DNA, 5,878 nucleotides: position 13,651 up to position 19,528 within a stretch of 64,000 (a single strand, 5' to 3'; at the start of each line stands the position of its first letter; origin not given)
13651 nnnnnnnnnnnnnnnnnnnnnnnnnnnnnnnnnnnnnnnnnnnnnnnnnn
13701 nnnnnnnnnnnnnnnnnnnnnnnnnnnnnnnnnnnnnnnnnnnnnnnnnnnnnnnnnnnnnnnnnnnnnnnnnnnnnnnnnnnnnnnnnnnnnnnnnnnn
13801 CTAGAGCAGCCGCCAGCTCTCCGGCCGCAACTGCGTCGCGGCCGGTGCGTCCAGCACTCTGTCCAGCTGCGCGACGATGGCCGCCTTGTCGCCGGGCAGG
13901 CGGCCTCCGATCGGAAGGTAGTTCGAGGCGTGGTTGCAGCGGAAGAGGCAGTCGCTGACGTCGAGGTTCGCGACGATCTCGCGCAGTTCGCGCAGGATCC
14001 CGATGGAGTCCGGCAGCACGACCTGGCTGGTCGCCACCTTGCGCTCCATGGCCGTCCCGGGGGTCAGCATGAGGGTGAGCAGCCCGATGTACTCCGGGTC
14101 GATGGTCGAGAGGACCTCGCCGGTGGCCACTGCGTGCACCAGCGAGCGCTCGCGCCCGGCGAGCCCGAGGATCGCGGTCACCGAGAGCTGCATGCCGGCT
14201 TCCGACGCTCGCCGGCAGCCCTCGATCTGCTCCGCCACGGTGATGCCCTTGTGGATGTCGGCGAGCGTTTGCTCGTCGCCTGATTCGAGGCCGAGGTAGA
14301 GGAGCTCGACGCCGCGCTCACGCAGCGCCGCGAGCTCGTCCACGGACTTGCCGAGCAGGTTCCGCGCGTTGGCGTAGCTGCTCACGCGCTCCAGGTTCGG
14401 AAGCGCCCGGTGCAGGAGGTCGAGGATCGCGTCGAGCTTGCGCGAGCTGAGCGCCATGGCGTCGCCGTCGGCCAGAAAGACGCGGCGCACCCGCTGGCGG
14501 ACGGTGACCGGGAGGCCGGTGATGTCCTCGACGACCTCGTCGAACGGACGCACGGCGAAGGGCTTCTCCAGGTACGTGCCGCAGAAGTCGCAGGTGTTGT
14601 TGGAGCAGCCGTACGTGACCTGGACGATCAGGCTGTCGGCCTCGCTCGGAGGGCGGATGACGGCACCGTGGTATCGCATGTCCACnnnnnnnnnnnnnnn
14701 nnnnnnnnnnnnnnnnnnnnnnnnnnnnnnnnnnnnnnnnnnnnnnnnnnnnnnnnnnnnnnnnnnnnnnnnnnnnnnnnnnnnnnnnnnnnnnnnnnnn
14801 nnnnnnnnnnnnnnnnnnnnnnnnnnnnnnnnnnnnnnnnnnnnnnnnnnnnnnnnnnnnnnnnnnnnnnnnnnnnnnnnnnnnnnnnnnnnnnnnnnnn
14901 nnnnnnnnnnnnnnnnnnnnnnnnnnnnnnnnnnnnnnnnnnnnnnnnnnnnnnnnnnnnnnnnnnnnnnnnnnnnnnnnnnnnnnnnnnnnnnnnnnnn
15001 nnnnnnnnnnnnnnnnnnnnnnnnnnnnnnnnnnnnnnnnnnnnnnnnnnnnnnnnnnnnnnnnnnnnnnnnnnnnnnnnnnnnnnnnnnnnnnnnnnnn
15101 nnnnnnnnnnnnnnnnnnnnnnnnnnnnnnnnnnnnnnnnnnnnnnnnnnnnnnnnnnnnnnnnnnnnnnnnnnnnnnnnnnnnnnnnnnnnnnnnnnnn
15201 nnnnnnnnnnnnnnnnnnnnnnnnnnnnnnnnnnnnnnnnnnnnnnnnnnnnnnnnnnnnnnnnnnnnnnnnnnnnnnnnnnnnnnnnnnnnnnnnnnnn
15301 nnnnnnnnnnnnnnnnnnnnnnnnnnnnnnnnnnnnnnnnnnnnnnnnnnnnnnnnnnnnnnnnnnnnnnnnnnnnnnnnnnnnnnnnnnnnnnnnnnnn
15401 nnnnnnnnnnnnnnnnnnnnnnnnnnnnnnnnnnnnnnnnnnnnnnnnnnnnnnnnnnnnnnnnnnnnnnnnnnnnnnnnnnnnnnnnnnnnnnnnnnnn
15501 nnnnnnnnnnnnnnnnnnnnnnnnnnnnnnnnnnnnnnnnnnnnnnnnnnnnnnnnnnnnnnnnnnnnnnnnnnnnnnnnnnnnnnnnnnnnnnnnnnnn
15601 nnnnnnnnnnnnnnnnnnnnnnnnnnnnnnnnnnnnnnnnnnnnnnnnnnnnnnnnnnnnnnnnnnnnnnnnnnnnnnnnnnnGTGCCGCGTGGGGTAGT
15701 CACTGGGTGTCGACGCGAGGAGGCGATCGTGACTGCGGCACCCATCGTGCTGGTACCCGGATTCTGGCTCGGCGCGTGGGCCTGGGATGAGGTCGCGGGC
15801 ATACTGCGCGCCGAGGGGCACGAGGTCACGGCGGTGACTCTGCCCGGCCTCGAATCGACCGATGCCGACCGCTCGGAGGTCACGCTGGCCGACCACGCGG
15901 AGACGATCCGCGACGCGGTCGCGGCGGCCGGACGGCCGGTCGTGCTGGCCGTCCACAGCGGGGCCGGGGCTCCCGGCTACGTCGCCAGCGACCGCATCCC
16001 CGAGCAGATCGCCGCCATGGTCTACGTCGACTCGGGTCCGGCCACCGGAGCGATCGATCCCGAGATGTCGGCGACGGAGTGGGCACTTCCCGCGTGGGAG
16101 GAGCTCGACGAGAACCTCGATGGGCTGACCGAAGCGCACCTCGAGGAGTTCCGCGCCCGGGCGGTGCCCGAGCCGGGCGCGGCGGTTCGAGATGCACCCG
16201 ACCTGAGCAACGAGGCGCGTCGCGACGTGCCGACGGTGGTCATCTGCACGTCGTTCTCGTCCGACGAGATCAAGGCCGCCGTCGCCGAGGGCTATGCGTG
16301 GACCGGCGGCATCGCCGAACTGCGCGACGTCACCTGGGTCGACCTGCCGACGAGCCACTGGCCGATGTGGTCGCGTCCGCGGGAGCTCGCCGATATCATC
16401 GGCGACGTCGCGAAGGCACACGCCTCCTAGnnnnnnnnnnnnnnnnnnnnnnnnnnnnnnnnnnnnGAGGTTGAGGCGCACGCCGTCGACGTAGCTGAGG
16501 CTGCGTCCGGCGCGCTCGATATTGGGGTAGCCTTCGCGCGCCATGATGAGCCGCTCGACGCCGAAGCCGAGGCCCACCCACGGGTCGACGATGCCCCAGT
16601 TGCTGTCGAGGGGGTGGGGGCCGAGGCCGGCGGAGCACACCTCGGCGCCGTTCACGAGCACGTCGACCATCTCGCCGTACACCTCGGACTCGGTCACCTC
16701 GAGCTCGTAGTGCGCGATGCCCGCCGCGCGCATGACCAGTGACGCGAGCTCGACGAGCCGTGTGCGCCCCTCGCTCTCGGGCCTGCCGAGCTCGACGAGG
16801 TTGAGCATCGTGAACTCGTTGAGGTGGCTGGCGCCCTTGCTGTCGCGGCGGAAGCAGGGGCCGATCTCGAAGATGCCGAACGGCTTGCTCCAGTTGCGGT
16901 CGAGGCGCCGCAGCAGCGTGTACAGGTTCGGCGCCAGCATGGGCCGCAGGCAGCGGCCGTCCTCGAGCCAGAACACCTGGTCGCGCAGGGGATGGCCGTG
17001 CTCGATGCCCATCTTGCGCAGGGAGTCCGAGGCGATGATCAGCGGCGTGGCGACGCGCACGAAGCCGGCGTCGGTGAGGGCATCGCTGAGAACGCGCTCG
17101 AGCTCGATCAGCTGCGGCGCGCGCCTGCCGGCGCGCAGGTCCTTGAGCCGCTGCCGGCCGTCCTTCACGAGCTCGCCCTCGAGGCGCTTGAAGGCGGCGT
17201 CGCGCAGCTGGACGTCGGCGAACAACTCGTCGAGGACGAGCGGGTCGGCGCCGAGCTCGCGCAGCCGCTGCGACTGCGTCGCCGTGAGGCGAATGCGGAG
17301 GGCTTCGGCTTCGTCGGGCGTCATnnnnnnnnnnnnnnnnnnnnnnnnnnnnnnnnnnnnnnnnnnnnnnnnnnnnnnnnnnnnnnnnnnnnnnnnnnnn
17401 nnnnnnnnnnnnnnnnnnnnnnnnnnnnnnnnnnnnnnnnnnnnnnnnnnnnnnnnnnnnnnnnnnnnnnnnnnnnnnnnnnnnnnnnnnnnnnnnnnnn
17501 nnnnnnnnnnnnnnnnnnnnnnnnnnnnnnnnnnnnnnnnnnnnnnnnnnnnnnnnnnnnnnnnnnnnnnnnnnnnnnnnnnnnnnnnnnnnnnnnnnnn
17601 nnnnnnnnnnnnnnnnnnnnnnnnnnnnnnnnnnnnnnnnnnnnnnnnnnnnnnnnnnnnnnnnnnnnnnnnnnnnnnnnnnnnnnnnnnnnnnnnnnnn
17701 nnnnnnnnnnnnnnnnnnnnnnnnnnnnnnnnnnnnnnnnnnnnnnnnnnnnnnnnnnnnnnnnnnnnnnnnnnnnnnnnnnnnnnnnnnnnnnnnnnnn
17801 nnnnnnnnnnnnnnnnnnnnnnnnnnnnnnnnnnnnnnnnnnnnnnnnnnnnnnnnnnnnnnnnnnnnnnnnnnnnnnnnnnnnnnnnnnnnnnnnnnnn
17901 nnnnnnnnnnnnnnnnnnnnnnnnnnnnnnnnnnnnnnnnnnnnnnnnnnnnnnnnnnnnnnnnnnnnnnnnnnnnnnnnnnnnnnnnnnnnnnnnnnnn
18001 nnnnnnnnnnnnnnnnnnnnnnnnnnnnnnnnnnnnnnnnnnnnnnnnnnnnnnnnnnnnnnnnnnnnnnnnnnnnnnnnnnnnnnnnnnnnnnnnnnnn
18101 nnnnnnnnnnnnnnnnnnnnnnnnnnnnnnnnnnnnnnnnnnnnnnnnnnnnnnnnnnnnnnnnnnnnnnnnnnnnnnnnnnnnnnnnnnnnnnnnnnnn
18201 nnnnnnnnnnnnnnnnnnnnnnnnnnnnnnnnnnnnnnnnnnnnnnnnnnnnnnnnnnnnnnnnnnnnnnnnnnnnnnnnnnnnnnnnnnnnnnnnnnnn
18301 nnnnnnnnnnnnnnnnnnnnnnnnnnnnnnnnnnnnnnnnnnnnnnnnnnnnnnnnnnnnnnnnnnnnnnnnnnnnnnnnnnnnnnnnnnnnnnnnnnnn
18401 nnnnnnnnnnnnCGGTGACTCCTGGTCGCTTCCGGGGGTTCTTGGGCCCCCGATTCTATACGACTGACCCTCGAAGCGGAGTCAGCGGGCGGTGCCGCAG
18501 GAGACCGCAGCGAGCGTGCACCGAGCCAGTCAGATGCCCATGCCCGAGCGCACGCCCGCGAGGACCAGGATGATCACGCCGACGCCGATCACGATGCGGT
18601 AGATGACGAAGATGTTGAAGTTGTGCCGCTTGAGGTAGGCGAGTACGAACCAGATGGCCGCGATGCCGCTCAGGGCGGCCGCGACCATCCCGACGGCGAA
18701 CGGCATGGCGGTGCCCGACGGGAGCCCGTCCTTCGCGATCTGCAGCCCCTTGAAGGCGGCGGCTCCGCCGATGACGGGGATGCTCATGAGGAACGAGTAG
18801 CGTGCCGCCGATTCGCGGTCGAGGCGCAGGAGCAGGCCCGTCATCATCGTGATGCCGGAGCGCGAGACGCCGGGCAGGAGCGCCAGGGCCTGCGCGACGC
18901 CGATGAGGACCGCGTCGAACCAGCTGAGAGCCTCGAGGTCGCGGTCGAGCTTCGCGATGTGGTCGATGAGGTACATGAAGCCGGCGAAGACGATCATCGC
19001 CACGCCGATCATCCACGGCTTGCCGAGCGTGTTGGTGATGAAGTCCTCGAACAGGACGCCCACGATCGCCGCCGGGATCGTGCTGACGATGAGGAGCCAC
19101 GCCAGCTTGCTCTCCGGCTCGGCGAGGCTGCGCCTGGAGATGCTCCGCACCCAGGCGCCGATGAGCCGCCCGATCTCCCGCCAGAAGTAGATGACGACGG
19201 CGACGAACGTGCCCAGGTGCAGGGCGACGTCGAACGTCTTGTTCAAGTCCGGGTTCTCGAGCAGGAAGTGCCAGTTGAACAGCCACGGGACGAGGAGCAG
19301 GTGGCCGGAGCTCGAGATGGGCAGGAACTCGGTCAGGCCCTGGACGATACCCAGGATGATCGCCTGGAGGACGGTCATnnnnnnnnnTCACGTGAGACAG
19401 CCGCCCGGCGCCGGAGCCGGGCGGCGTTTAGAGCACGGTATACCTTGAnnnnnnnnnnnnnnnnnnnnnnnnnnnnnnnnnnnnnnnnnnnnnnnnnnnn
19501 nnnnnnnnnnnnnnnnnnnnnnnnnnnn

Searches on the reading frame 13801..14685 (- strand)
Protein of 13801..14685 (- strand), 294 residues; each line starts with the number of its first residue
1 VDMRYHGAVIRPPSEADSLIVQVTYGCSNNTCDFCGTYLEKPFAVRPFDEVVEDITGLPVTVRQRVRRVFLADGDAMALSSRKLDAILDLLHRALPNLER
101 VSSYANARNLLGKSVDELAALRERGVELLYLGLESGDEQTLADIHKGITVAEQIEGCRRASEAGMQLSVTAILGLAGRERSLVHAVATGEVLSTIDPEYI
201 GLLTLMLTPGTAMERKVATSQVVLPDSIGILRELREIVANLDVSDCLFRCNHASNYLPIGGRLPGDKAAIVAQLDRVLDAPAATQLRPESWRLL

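Call 7: search_protein_families(library=pfam, proteins=[window:13801-14685:-], max_evalue=0.001)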
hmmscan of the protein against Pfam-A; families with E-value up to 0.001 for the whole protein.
window:13801-14685:- (294 aa): 1 family
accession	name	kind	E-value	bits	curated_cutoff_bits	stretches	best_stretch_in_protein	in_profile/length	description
PF04055.27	Radical_SAM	-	1.4e-15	58.3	29.5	1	22-177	2-153/166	Radical SAM superfamily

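Call 8: search_protein_families(library=ncbifam, proteins=[window:13801-14685:-], max_evalue=0.001)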
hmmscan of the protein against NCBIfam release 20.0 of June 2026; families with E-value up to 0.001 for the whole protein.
window:13801-14685:- (294 aa): 13 families
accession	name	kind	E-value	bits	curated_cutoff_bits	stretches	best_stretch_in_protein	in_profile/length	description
TIGR03471.1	HpnJ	equivalog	1.4e-11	43.9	577.6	1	24-216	203-386/472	hopanoid biosynthesis associated radical SAM protein HpnJ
TIGR01212.1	TIGR01212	equivalog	5.2e-09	35.7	180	1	114-219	125-229/302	tRNA modification radical SAM protein MnmL/YtqA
TIGR04014.1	B12_SAM_MJ_0865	equivalog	8.4e-09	34.7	360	1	24-181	166-324/434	methyl-coenzyme M reductase glutamine C-methyltransferase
TIGR04072.2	rSAM_ladder_B12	equivalog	4.2e-06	25.7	360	1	19-183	181-339/443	lipid biosynthesis B12-binding/radical SAM protein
TIGR02026.1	BchE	equivalog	1.2e-05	24.4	481.35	1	18-183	194-356/497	magnesium-protoporphyrin IX monomethyl ester anaerobic oxidative cyclase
TIGR04013.1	B12_SAM_MJ_1487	hypoth_equivalog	1.4e-05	24.2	251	1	129-215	269-355/382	TIGR04013 family B12-binding domain/radical SAM domain-containing protein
TIGR03975.1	rSAM_ocin_1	subfamily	2.7e-05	22.9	281.85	1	28-177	274-414/606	RiPP maturation radical SAM C-methyltransferase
NF045585.1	rSAM_slr0320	equivalog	3.9e-05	22.3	775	1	20-169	237-383/511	photosystem II high light acclimation radical SAM protein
TIGR00539.1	hemN_rel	equivalog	0.00023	20.4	205.4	1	60-226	46-206/361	radical SAM family heme chaperone HemW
TIGR04479.1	bcpD_PhpK_rSAM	subfamily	0.00044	18.7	600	1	66-183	287-399/504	PhpK family radical SAM P-methyltransferase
TIGR04367.1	HpnR_B12_rSAM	equivalog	0.00066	18.3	650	1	21-172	189-332/490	hopanoid C-3 methylase HpnR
NF040546.1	rSAM_CUAEP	equivalog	0.00067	18.5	500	1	23-214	176-365/468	CUAEP/CCAEP-tail radical SAM (seleno)protein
NF040542.1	rSAM_RCCLKC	equivalog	0.00075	18.8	450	0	21-172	183-329/423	arsinothricin biosynthesis radical SAM protein ArsL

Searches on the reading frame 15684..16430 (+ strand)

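Call 13: search_protein_families(library=ncbifam, proteins=[window:15684-16430:+], max_evalue=0.001)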
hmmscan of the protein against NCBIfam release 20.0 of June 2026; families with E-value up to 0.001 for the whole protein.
window:15684-16430:+ (248 aa): 1 family
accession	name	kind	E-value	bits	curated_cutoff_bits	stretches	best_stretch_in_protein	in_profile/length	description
NF051488.1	bifunc_PcaDC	exception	8.9e-05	21.8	390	1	18-123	12-117/375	bifunctional 3-oxoadipate enol-lactonase/4-carboxymuconolactone decarboxylase PcaDC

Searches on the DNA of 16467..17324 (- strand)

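Call 36: search_rna_families(source=L082, start=9750, end=10050, threshold=evalue, max_evalue=10)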
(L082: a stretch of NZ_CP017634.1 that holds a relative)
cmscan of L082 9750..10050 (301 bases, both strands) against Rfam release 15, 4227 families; matches with E-value up to 10: 4.
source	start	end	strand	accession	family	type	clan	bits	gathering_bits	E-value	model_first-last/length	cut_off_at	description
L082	9808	9845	+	RF03023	rpfG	Gene; sRNA;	-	19.3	75.9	0.049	1-85/85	no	rpfG RNA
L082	9920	9994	+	RF03603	mir-4899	Gene; miRNA;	-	17.7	85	0.76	1-87/87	no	mir-4899 microRNA precursor family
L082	10037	10050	+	RF01131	sR47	Gene; snRNA; snoRNA; CD-box;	CL00132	12.5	40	1.2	1-14/55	3'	Small nucleolar RNA sR47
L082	10037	10050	+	RF01126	sR41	Gene; snRNA; snoRNA; CD-box;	-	11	54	2.8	1-14/53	3'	Small nucleolar RNA sR41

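Call 39: search_with_rna_model(model_id=R1, sources=[L006, L011, L013, L014, L019, L020, L021, L022, L023, L024, L025, L026, L027, L028, L030, L032, L033, L034, L037, L038, L040, L041, L043, L046, L054, L056, L057, L058, L059, L062, L066, L067, L068, L069, L073, L074, L078, L084], max_evalue=0.01)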
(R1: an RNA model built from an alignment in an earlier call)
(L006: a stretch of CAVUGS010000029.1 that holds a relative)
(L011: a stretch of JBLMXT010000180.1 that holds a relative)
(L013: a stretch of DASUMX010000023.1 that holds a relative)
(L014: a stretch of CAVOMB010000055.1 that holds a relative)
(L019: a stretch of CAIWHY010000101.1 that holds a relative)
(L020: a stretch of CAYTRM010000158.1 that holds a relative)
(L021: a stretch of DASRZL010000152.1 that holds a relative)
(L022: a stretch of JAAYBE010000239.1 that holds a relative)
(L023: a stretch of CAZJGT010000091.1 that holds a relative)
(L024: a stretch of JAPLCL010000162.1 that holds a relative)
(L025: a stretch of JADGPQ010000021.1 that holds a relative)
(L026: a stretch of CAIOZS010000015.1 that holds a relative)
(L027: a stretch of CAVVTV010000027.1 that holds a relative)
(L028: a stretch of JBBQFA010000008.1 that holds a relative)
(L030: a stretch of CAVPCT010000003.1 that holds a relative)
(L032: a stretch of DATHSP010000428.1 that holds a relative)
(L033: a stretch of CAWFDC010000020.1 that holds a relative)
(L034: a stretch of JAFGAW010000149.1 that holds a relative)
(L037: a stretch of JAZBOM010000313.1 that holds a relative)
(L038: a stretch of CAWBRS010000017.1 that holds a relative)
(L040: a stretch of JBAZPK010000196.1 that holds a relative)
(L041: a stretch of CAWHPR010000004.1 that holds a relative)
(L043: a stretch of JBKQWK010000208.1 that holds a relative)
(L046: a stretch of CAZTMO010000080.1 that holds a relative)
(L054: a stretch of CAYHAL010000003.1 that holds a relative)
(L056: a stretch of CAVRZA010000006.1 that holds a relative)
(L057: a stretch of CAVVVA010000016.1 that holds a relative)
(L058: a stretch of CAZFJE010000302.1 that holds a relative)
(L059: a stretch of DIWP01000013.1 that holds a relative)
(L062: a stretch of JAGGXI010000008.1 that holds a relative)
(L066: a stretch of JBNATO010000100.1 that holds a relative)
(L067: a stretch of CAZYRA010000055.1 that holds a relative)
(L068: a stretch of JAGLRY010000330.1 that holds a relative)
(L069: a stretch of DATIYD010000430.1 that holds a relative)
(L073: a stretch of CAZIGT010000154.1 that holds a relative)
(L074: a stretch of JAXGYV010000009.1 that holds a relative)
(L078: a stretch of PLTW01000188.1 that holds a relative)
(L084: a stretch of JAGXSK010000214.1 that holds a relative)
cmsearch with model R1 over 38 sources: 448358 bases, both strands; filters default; matches with E-value up to 0.01: 2.
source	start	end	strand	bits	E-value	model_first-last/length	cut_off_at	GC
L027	16076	16148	-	93.6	3.3e-20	1-72/72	no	0.62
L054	13182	13246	+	52.9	4.6e-10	1-72/72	no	0.51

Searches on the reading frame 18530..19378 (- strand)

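Call 13: search_protein_families(library=ncbifam, proteins=[window:18530-19378:-], max_evalue=0.001)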
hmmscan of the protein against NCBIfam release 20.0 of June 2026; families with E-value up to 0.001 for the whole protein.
window:18530-19378:- (282 aa): 12 families
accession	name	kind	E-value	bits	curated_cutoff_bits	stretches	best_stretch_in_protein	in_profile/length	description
NF001393.0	PRK00281.2-4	equivalog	3e-81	272.8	284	1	1-273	1-265/266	undecaprenyl-diphosphate phosphatase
NF001392.0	PRK00281.2-1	equivalog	1.4e-76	257.7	308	1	1-276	5-276/280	undecaprenyl-diphosphate phosphatase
TIGR00753.1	undec_PP_bacA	equivalog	7.8e-74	248.6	217.5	1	6-265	1-255/255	undecaprenyl-diphosphatase UppP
NF001394.0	PRK00281.2-5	equivalog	1.1e-68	231.7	311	1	2-275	7-278/281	undecaprenyl-diphosphate phosphatase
NF001390.0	PRK00281.1-4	equivalog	2.9e-63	213.9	260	1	2-274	5-268/272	undecaprenyl-diphosphate phosphatase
NF001389.0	PRK00281.1-2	equivalog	3.5e-62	210.3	262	1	2-275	5-267/272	undecaprenyl-diphosphate phosphatase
NF001397.0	PRK00281.3-4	equivalog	2.2e-58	198.1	363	1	1-272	1-278/281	undecaprenyl-diphosphate phosphatase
NF001395.0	PRK00281.3-1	equivalog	1.5e-52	178.9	394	2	2-142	5-150/306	undecaprenyl-diphosphate phosphatase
NF001391.0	PRK00281.1-5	equivalog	3.7e-51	174.1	293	1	2-273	5-274/279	undecaprenyl-diphosphate phosphatase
NF001388.0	PRK00281.1-1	equivalog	4.8e-48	164.1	362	1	3-272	7-272/273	undecaprenyl-diphosphate phosphatase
NF001396.0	PRK00281.3-3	equivalog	6.8e-38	131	382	1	2-271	3-263/264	undecaprenyl-diphosphate phosphatase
NF001398.0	PRK00281.3-5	equivalog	2.3e-33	116.2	354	1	2-274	3-273/278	undecaprenyl-diphosphate phosphatase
